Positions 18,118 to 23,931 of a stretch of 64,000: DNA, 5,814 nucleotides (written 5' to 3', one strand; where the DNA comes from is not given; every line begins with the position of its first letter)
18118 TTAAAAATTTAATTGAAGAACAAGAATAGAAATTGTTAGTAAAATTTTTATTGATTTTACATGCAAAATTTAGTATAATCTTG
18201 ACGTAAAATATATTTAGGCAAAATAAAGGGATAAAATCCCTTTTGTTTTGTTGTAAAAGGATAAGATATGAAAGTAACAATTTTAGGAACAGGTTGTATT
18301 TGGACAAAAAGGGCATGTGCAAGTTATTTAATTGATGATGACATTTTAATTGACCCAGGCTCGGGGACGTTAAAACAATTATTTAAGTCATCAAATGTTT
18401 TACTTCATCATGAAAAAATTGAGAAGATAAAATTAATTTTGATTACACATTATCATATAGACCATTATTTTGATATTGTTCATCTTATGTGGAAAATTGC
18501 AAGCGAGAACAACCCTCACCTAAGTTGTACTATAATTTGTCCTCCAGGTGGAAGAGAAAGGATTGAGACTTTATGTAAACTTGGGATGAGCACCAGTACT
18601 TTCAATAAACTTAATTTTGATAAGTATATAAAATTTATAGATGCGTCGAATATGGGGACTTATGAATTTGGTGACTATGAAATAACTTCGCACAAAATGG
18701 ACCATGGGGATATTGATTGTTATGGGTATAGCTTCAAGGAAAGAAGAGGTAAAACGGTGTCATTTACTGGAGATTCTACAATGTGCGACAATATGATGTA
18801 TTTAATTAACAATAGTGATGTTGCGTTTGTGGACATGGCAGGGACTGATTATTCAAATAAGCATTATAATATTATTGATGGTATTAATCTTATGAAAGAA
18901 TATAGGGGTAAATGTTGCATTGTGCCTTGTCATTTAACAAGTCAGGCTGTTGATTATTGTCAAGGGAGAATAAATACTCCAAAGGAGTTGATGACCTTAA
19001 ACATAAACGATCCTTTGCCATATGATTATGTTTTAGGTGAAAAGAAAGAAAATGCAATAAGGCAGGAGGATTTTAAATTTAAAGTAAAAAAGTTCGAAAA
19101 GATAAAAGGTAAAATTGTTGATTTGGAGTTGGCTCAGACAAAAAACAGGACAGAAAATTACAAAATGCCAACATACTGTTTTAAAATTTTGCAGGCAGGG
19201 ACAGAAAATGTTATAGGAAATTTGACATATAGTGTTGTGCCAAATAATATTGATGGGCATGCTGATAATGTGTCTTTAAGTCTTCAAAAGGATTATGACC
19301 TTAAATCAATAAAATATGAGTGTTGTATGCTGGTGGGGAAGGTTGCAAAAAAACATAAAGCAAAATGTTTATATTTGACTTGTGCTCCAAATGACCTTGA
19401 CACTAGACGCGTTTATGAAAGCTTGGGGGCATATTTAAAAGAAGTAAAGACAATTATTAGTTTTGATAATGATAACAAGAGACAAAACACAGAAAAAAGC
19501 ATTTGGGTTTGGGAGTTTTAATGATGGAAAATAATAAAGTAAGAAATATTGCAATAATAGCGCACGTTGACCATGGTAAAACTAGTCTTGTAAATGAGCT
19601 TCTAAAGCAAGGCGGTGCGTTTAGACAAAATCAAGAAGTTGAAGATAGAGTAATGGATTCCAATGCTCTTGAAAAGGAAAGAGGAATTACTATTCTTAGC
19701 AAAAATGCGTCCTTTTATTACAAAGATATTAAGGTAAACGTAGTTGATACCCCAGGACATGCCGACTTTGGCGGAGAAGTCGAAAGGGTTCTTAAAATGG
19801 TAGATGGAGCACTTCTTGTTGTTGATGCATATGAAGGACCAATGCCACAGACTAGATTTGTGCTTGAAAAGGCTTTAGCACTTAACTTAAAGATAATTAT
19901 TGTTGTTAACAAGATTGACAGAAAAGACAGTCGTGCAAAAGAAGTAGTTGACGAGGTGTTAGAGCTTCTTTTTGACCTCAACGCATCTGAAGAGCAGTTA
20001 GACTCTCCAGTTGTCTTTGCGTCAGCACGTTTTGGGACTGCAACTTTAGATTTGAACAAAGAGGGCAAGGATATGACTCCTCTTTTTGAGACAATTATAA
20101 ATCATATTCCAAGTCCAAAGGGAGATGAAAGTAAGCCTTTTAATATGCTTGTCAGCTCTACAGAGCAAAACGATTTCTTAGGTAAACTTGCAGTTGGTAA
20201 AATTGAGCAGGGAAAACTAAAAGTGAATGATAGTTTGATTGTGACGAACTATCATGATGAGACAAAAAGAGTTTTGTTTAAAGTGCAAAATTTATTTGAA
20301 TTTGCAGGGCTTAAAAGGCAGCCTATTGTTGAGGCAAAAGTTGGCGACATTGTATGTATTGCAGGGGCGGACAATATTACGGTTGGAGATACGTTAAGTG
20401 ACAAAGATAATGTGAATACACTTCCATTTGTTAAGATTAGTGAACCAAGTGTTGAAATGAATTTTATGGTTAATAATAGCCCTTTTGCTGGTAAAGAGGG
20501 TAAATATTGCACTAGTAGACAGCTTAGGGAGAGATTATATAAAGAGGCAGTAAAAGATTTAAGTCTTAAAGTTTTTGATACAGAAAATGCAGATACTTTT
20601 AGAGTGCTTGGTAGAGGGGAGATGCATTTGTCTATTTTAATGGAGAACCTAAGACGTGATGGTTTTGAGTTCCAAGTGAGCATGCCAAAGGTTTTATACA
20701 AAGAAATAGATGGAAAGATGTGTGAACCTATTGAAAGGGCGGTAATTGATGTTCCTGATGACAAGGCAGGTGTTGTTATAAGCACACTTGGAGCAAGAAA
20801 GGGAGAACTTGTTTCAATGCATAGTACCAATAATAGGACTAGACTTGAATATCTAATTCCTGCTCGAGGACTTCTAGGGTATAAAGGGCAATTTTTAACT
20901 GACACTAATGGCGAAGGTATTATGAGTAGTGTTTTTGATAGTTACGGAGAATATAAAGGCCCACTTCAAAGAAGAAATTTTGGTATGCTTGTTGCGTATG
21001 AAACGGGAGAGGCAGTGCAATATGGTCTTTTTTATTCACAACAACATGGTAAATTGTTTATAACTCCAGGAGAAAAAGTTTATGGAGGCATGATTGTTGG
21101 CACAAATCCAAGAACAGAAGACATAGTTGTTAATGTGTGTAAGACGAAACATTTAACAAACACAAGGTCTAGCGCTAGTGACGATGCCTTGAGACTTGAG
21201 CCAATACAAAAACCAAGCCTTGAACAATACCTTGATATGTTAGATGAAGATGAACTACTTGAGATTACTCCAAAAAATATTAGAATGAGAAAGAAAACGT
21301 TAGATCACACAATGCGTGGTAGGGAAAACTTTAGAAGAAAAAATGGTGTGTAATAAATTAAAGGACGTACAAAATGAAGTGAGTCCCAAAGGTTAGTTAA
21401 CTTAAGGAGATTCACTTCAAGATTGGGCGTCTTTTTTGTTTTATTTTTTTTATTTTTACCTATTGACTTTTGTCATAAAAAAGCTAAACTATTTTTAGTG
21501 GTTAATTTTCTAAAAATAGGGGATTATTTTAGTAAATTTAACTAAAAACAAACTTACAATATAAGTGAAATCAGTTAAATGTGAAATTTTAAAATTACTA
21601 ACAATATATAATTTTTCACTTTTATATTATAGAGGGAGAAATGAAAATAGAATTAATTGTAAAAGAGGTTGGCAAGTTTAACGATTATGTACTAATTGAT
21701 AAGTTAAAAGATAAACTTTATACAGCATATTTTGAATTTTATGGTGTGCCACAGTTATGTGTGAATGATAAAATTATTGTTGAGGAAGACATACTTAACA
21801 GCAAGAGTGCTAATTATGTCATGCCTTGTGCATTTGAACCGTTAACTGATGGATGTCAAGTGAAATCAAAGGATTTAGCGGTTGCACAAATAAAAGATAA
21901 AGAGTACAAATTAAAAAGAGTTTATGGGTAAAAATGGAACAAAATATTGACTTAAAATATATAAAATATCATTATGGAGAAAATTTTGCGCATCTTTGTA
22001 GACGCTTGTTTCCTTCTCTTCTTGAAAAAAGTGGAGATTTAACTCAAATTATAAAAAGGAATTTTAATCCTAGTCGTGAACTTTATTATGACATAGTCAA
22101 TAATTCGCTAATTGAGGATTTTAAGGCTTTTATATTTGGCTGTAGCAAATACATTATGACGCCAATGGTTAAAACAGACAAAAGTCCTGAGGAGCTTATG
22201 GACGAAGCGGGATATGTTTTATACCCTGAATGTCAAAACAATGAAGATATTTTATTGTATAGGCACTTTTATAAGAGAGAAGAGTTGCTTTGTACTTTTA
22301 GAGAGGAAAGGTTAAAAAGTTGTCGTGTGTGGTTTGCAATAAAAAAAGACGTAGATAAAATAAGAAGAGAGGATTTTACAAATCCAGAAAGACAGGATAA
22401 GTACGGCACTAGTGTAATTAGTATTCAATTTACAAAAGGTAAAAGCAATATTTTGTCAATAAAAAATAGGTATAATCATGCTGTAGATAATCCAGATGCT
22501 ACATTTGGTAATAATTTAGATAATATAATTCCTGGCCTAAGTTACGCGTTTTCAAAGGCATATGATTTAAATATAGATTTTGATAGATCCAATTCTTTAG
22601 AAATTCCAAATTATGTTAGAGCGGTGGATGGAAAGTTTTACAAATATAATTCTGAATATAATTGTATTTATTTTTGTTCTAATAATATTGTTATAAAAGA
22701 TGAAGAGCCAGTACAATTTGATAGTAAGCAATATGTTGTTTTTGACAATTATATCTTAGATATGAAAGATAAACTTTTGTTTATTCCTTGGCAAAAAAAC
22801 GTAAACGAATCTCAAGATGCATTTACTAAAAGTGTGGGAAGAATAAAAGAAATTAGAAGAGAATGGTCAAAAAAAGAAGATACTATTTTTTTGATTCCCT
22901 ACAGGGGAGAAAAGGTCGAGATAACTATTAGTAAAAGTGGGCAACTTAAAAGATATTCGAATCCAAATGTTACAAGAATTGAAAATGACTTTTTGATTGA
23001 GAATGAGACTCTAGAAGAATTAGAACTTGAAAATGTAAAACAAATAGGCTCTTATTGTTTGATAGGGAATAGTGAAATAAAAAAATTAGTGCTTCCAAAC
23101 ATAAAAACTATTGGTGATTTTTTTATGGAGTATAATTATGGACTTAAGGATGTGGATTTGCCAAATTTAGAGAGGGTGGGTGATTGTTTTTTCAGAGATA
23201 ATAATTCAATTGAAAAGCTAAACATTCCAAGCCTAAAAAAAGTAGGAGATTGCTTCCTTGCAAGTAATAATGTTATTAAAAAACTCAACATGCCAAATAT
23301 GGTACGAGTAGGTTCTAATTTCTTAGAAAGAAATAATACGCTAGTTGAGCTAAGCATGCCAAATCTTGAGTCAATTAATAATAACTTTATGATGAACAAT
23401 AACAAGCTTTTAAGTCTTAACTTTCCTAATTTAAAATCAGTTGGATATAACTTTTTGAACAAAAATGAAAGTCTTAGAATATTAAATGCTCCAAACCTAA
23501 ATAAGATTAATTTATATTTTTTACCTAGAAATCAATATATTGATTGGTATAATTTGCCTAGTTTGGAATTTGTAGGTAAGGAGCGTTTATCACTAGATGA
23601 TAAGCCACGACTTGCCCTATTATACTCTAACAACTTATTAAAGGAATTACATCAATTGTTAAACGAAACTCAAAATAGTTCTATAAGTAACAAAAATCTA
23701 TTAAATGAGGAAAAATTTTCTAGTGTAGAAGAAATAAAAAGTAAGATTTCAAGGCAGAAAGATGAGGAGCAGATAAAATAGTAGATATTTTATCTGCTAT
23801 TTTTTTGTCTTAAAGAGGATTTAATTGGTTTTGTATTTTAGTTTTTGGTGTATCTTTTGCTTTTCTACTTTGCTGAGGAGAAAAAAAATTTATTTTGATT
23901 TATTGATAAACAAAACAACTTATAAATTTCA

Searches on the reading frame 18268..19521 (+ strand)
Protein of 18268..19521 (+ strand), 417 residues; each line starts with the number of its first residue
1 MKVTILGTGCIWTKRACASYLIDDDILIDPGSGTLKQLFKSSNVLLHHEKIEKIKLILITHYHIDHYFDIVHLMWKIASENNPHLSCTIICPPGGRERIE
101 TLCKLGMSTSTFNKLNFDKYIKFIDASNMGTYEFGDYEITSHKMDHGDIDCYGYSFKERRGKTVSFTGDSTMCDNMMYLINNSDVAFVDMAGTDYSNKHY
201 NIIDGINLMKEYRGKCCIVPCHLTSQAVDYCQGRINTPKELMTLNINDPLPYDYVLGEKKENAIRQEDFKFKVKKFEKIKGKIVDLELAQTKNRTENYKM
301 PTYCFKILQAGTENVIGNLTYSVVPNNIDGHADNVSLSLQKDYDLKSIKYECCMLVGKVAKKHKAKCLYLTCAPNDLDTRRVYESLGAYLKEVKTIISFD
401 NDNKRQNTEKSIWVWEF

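Call 7: search_protein_families(library=pfam, proteins=[window:18268-19521:+], max_evalue=0.01)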
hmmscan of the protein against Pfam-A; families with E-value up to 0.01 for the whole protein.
window:18268-19521:+ (417 aa): 2 families
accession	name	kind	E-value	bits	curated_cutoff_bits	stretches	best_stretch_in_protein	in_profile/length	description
PF12706.13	Lactamase_B_2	-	1.1e-16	61.5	27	1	26-212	3-190/200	Beta-lactamase superfamily domain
PF00753.33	Lactamase_B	-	9.2e-10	39.2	22.7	1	13-73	2-63/196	Metallo-beta-lactamase superfamily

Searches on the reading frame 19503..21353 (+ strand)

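Call 7: search_protein_families(library=pfam, proteins=[window:19503-21353:+], max_evalue=0.01)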
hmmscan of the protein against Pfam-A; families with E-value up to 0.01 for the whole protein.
window:19503-21353:+ (616 aa): 10 families
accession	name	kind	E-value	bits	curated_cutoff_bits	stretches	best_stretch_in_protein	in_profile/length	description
PF00009.33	GTP_EFTU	-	9.6e-57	192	26.5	1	12-204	2-188/188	Elongation factor Tu GTP binding domain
PF21018.2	BipA_C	-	9.1e-41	138.5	23.8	1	494-601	2-109/110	TypA/BipA C-terminal domain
PF00679.30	EFG_C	-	1.2e-20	73.7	27.9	1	406-490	2-87/89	Elongation factor G C-terminus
PF03144.31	GTP_EFTU_D2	-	2.7e-12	47.4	30.3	1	227-298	1-72/73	Elongation factor Tu domain 2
PF22042.2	EF-G_D2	-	2.7e-09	37.5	27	1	212-300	1-83/84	Elongation factor G domain 2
PF01926.29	MMR_HSR1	-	5.6e-07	30.1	21.9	1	16-137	2-113/113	50S ribosome-binding GTPase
PF14492.12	EFG_III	-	0.00015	22.2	27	1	339-391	19-72/75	Elongation Factor G, domain III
PF02421.24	FeoB_N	-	0.00056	19.9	27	0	61-181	32-149/156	Ferrous iron transport protein B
PF08477.19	Roc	-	0.0033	18.1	27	0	19-139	5-119/119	Ras of Complex, Roc, domain of DAPkinase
PF09439.16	SRPRB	-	0.0082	16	25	0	12-108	2-81/178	Signal recognition particle receptor beta subunit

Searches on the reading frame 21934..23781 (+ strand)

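Call 7: search_protein_families(library=pfam, proteins=[window:21934-23781:+], max_evalue=0.01)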
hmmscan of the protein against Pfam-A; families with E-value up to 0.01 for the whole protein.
window:21934-23781:+ (615 aa): 1 family
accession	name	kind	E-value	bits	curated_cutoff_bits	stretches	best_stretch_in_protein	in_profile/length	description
PF13306.12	LRR_5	-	1e-14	55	27.7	2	392-514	2-126/127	BspA type Leucine rich repeat region (6 copies)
